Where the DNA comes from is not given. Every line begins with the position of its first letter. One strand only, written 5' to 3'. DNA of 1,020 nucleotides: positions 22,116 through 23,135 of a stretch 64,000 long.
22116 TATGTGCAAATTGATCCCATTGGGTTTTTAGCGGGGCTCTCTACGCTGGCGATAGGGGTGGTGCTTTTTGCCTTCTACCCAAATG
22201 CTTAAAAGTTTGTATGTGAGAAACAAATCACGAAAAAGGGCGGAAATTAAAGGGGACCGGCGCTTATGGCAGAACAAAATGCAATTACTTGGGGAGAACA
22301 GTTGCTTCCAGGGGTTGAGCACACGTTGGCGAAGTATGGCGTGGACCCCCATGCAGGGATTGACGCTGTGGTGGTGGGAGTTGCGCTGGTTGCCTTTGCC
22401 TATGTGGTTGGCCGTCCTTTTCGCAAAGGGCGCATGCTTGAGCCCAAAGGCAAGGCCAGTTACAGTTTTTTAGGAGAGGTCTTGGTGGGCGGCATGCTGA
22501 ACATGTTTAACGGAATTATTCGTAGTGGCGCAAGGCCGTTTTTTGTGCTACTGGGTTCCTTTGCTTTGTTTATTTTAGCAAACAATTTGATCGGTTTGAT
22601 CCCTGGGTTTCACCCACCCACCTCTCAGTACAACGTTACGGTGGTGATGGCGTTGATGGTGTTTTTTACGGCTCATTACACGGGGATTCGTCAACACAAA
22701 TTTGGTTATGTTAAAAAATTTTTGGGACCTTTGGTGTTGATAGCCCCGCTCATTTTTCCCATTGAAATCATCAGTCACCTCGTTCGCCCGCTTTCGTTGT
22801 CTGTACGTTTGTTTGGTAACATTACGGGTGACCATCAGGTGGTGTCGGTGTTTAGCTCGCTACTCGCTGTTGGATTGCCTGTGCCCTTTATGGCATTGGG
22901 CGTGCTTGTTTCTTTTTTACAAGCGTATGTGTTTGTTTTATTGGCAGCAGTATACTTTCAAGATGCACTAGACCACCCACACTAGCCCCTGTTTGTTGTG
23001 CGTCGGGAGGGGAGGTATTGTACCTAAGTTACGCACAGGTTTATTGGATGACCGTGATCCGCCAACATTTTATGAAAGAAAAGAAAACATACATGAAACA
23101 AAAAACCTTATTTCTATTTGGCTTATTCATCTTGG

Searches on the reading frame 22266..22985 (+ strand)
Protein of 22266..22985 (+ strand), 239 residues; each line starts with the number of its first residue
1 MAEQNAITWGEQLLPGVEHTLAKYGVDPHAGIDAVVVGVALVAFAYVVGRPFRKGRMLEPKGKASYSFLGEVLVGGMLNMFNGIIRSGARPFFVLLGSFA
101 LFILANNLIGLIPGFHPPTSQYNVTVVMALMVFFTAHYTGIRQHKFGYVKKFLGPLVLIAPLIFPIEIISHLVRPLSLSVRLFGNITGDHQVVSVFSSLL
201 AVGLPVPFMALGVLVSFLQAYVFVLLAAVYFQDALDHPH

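Call 5: search_protein_families(library=pfam, proteins=[window:22266-22985:+], max_evalue=0.01)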
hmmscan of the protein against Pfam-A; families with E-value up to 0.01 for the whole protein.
window:22266-22985:+ (239 aa): 1 family
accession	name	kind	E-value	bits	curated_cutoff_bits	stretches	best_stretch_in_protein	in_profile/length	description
PF00119.25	ATP-synt_A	-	8.9e-47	160.2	33.9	1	37-232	7-217/217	ATP synthase A chain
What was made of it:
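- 22266..22985 (+): atpB (F0 subunit a). PF00119, 8.9e-47 (call 5).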

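Call 8: find_related_loci(query=window:22266-22982:+, collection=genome_contigs, flank=10000)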
Query window:22266-22982:+ (239 aa) in genome_contigs; peptide patterns used: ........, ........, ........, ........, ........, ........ (x = any residue, [..] = any of these).
223 stretches matched a pattern; 150 encode a relative of the query (tblastn E <= 1e-3); the best 80 are kept; 80 distinct loci.
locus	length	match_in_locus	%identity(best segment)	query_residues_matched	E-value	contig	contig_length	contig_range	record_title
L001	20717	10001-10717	53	1-239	4e-88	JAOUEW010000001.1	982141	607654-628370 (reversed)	MAG: Deltaproteobacteria bacterium isolate 4_1_July_SF_Bin22 4_1_July_SF_Bin22_scaffold_1_c1, whole genome shotgun seque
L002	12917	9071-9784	51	1-239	7e-77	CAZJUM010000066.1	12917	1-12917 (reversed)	MAG TPA_asm: uncultured Pseudomonadota bacterium isolate binchicken_co397_10 genome assembly, contig: NODE_626_length_12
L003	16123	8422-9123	51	5-239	1e-76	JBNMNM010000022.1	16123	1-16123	MAG: bacterium isolate 3300055726_114 Ga0535650_0005462, whole genome shotgun sequence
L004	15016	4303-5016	49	1-239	3e-72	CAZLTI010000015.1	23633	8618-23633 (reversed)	MAG TPA_asm: uncultured Pseudomonadota bacterium isolate binchicken_co397_15 genome assembly, contig: NODE_300_length_23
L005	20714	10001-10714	49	1-239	3e-72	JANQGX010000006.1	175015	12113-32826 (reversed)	MAG: SAR324 cluster bacterium isolate PL23b_bin.69 k99_95184, whole genome shotgun sequence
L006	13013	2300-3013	48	1-239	3e-71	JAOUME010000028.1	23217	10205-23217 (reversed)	MAG: Deltaproteobacteria bacterium isolate 8_1_July_SF_Bin26 8_1_July_SF_Bin26_scaffold_679_c1, whole genome shotgun seq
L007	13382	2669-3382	49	1-239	4e-71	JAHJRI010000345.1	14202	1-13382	MAG: bacterium isolate OS_PC_MetaG.mb.142 OS_PC_MetaG.mb.142_k141_516856, whole genome shotgun sequence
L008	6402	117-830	53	1-239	3e-71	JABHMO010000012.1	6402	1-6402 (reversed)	MAG: Candidatus Falkowbacteria bacterium isolate SI037S2_bin7 k141_290953, whole genome shotgun sequence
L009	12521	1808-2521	53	1-239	3e-71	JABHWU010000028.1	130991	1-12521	MAG: Deltaproteobacteria bacterium isolate SI047_bin2 k141_1124709, whole genome shotgun sequence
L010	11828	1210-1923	48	1-239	1e-70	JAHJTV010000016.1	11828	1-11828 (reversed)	MAG: bacterium isolate OS_PC_MetaG.mb.69 OS_PC_MetaG.mb.69_k141_82440, whole genome shotgun sequence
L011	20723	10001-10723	52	1-239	5e-68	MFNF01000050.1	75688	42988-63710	MAG: Candidatus Lambdaproteobacteria bacterium RIFOXYD2_FULL_56_26 rifoxyd2_full_scaffold_55, whole genome shotgun seque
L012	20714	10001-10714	50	1-239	6e-67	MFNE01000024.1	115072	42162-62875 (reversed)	MAG: Candidatus Lambdaproteobacteria bacterium RIFOXYD2_FULL_50_16 rifoxyd2_full_scaffold_22, whole genome shotgun seque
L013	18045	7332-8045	48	1-239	8e-72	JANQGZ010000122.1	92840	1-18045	MAG: SAR324 cluster bacterium isolate PL23b_bin.72 k99_1731920, whole genome shotgun sequence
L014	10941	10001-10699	50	1-234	1e-66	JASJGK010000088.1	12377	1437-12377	MAG: SAR324 cluster bacterium isolate ChS5.bin.62 ChesSed_k141_2077189, whole genome shotgun sequence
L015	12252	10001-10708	49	3-239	2e-65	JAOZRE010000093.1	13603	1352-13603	MAG: bacterium isolate GMC6.concoct.212 GMC6_4510_length_13603_cov_5.900723, whole genome shotgun sequence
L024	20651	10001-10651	44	13-237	8e-52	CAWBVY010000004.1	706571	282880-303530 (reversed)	MAG: Candidatus Deferrimicrobiaceae bacterium isolate MFD09779.bin.1.221 genome assembly, contig: contig_14573, whole ge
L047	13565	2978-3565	46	41-237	1e-49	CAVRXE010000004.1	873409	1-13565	MAG: Candidatus Deferrimicrobiaceae bacterium isolate MFD02199.bin.2.95 genome assembly, contig: contig_2310, whole geno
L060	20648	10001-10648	41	14-237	2e-48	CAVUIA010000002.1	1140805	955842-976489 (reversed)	MAG: uncultured bacterium isolate MFD04716.bin.1.102 genome assembly, contig: contig_14434, whole genome shotgun sequenc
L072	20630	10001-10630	42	28-237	3e-47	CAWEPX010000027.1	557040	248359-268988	MAG: uncultured delta proteobacterium isolate MFD02923.bin.1.9 genome assembly, contig: contig_5076, whole genome shotgu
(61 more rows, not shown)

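Call 10: find_encoding_contigs(protein=window:22266-22982:+, flank=8000, max_places=10)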
Protein window:22266-22982:+ (239 aa): no gene with exactly this product is on record in the collection.

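Call 18: find_related_loci(query=window:22266-22982:+, collection=metagenome_contigs, flank=10000)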
Query window:22266-22982:+ (239 aa) in metagenome_contigs; peptide patterns used: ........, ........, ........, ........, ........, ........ (x = any residue, [..] = any of these).
376 stretches matched a pattern; 280 encode a relative of the query (tblastn E <= 1e-3); the best 80 are kept; 80 distinct loci.
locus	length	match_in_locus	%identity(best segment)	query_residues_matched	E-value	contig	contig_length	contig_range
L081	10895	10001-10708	58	4-239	3e-93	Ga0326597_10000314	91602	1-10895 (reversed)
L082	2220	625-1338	60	4-239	9e-95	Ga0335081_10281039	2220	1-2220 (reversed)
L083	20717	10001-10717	53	1-239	3e-88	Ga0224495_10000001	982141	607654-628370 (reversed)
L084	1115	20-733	51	1-239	3e-79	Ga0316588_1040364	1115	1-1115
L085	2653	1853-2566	48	1-239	8e-75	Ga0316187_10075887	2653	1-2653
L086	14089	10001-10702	50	5-239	2e-72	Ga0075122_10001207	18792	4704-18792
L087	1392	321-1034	49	1-239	9e-77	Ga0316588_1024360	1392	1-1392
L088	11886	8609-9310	50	5-239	2e-72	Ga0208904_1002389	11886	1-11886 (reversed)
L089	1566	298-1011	49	1-239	2e-75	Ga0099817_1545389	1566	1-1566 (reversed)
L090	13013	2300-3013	48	1-239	2e-71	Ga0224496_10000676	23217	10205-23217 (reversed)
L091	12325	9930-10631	49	5-239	4e-71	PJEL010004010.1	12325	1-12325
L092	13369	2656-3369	49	1-239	2e-71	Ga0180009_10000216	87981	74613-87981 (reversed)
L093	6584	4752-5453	50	5-239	3e-71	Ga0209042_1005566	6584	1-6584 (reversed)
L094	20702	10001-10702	50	5-239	3e-71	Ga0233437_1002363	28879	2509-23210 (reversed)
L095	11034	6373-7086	49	1-239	4e-71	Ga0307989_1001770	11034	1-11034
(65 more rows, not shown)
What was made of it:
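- Tried and rejected: The genome_contigs and metagenome_contigs scans with AtpB found nothing closer than 53% and 60% identity (calls 8, 18).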
